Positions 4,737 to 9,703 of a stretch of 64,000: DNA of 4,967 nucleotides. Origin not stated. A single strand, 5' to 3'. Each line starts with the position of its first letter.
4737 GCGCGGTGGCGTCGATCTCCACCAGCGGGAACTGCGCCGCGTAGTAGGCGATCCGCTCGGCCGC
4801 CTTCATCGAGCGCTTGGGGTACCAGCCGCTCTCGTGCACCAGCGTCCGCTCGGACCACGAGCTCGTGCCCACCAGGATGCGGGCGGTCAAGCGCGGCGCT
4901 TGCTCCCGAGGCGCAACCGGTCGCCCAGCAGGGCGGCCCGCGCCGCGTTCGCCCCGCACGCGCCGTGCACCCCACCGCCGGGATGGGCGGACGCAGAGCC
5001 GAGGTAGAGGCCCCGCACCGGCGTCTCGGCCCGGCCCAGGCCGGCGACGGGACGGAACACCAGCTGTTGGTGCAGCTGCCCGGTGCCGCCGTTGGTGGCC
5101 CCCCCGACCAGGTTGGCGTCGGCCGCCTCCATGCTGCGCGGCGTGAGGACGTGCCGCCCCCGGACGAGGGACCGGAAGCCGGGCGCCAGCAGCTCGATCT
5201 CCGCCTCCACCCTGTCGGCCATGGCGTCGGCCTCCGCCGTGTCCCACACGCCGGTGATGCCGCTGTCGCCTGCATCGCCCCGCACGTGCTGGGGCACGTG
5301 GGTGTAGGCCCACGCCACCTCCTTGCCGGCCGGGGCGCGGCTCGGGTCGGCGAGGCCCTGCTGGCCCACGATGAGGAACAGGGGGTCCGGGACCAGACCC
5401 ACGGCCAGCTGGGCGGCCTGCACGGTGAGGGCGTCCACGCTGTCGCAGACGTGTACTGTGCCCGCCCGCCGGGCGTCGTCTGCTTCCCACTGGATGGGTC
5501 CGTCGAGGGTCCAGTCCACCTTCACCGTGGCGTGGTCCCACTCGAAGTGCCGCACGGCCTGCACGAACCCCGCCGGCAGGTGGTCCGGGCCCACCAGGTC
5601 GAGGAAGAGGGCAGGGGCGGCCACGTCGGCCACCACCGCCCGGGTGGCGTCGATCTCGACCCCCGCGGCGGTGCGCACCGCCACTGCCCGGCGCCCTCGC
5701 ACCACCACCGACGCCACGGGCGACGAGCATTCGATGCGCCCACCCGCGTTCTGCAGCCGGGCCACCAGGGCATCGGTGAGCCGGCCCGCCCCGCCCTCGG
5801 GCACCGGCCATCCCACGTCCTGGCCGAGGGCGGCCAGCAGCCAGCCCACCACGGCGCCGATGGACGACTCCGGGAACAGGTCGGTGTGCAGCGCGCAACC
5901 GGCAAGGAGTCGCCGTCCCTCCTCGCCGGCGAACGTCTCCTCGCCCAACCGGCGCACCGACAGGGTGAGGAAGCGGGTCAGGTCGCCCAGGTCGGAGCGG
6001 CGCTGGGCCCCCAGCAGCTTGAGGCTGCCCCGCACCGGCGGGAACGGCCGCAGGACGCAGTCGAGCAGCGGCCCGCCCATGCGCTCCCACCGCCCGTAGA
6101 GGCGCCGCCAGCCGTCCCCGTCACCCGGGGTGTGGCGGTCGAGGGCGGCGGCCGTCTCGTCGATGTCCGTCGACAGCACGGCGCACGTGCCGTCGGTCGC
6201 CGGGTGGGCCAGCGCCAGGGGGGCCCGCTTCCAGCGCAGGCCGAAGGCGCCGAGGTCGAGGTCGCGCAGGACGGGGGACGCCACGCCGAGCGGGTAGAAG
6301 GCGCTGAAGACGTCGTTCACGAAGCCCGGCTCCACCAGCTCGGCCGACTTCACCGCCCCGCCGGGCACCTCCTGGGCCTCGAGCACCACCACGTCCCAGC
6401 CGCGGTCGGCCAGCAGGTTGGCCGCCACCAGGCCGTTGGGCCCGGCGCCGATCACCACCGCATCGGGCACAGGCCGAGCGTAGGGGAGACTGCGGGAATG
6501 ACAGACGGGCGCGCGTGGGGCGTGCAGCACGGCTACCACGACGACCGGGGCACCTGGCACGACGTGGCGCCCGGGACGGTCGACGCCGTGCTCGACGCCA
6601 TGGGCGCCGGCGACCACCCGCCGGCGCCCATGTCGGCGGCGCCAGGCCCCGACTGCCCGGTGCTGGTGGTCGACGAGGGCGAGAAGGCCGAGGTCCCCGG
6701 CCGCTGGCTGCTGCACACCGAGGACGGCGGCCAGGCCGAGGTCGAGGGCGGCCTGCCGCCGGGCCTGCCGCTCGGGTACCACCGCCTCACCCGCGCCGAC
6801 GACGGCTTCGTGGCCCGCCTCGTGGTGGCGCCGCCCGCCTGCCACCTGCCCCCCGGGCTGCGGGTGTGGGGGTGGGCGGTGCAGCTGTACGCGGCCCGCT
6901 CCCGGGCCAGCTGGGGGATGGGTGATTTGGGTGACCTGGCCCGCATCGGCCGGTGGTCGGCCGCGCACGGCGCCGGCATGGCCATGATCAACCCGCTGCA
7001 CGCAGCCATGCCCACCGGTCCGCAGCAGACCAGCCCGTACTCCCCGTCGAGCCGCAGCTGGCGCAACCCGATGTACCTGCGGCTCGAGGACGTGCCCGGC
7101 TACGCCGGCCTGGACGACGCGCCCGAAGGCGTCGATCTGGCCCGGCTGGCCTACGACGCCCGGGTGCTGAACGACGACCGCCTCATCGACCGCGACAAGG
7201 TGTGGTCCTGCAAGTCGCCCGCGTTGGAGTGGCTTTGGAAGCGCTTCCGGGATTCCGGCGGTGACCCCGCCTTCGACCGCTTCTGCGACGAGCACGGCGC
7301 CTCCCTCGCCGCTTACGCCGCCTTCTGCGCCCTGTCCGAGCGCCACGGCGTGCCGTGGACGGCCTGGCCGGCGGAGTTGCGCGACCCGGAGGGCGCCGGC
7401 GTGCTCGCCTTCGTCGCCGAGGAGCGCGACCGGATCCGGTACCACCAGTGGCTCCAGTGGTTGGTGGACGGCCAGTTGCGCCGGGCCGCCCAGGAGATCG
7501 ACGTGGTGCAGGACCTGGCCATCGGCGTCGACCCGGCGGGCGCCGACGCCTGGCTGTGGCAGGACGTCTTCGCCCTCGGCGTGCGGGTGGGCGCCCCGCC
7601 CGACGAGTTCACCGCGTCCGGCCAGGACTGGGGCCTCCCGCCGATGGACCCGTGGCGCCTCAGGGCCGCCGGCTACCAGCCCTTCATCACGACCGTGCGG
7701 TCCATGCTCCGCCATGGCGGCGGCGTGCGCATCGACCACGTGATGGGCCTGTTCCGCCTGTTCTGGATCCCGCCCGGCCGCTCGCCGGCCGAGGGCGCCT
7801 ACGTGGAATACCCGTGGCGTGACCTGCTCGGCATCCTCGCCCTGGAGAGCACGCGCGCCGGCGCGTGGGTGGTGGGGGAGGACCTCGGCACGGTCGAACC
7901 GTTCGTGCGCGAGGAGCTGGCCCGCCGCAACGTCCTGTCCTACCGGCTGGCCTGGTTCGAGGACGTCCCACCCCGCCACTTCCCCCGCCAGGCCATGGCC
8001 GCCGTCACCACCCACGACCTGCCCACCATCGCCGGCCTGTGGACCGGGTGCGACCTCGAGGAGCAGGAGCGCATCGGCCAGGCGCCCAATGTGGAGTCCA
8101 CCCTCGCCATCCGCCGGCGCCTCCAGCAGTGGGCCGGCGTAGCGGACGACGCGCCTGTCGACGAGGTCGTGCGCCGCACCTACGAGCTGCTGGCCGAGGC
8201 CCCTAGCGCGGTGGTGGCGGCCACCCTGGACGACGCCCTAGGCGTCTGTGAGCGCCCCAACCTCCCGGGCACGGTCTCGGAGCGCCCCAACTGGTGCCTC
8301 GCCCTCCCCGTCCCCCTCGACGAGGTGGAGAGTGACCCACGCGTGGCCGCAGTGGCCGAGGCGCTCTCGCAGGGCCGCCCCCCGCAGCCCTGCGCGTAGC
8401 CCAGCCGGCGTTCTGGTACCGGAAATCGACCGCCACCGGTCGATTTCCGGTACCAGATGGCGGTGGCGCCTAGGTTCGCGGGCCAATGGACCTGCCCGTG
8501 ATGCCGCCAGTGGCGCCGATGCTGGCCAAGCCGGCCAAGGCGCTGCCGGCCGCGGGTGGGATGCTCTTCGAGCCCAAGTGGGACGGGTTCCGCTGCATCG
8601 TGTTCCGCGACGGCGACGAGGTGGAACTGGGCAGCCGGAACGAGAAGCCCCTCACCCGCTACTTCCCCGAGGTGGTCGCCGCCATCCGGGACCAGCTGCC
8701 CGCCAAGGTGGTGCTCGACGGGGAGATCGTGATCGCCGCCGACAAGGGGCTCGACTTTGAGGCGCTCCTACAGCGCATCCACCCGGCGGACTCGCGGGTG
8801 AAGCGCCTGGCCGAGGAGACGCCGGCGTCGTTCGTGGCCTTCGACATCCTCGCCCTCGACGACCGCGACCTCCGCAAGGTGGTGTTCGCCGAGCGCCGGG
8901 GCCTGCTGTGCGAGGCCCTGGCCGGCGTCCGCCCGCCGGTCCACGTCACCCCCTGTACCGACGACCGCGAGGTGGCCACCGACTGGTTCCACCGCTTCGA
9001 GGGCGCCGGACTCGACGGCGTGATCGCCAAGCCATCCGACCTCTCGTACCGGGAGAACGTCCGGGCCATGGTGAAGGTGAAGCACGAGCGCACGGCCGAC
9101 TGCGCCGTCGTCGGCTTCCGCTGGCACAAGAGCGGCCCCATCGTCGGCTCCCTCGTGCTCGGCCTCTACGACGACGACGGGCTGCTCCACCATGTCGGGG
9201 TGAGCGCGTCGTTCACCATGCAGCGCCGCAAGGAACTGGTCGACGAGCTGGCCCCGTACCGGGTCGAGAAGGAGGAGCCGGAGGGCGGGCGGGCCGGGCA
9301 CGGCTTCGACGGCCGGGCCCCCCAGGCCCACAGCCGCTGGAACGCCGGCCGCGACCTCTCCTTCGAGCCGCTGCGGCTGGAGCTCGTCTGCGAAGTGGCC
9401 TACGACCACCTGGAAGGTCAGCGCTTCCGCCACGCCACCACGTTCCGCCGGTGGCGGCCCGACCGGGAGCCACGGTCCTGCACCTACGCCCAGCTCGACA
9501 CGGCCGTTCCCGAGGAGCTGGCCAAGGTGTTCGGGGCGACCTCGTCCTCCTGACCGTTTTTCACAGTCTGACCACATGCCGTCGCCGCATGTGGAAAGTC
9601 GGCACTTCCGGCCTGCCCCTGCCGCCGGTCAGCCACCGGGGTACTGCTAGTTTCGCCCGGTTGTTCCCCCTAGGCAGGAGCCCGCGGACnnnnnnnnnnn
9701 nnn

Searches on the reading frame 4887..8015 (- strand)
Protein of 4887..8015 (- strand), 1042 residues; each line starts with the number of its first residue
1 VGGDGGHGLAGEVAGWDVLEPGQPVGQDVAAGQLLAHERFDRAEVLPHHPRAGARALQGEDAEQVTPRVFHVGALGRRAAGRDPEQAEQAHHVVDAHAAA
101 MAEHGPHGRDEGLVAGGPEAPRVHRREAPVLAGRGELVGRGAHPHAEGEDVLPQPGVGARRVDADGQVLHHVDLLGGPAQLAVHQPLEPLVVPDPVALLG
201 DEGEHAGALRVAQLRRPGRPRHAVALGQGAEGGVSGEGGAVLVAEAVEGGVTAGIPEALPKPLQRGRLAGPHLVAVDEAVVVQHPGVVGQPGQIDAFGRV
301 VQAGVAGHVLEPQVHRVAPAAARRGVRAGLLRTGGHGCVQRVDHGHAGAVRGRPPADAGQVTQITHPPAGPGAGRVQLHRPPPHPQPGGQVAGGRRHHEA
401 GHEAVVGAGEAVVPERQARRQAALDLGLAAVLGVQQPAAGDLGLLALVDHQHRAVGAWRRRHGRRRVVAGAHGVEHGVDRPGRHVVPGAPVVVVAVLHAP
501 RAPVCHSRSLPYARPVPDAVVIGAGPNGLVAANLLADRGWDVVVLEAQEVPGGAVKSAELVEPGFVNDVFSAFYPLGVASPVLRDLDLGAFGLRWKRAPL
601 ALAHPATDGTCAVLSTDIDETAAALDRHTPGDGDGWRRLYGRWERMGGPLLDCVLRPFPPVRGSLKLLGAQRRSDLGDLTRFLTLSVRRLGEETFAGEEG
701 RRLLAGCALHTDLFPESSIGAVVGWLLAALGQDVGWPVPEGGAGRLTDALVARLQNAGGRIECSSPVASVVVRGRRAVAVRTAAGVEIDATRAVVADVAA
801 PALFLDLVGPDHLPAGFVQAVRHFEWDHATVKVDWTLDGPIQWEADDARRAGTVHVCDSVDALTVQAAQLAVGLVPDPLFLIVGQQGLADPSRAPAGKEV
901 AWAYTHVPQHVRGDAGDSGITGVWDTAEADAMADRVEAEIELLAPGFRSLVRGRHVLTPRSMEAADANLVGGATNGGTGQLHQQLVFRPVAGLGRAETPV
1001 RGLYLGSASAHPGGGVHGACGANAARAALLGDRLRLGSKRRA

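Call 99: search_protein_families(library=pfam, proteins=[window:4887-8015:-], max_evalue=0.001)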
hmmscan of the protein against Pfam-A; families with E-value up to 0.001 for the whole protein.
window:4887-8015:- (1042 aa): 5 families
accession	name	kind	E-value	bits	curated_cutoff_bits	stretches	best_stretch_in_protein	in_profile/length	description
PF01593.30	Amino_oxidase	-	4.6e-11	43.1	19.8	1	528-851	3-301/443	Flavin containing amine oxidoreductase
PF13450.12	NAD_binding_8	-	9.5e-11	42.3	21.9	1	521-568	1-46/68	NAD(P)-binding Rossmann-like domain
PF03486.20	HI0933_like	-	6.2e-06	26.3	50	0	518-552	2-36/244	HI0933-like protein Rossmann domain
PF01494.25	FAD_binding_3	-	1e-05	25.4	22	1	518-551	3-36/349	FAD binding domain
PF01946.23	Thi4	-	9e-05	22.3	26.2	1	517-555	18-57/235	Thi4 family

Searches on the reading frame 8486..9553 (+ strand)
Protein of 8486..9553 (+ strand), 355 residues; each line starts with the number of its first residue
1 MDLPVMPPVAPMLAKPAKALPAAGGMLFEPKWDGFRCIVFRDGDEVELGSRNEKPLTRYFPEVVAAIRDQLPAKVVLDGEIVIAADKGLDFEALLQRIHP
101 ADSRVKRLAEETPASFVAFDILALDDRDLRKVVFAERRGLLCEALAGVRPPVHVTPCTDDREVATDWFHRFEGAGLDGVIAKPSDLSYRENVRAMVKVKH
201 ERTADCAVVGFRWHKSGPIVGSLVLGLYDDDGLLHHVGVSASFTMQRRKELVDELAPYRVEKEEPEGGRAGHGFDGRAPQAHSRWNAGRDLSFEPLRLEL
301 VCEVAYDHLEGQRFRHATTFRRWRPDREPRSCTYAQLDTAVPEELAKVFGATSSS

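Call 9: search_protein_families(library=pfam, proteins=[window:8486-9553:+], max_evalue=0.001)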
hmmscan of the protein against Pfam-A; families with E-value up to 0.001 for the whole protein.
window:8486-9553:+ (355 aa): 3 families
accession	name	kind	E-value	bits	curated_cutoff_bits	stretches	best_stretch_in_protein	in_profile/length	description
PF01068.26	DNA_ligase_A_M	-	1.1e-39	136.7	26.2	1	11-199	1-204/204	ATP dependent DNA ligase domain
PF04679.21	DNA_ligase_A_C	-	6.9e-12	46.1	27.5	1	219-327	4-94/94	ATP dependent DNA ligase C terminal region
PF09414.15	RNA_ligase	-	0.00012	22.7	27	1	29-199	6-171/171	RNA ligase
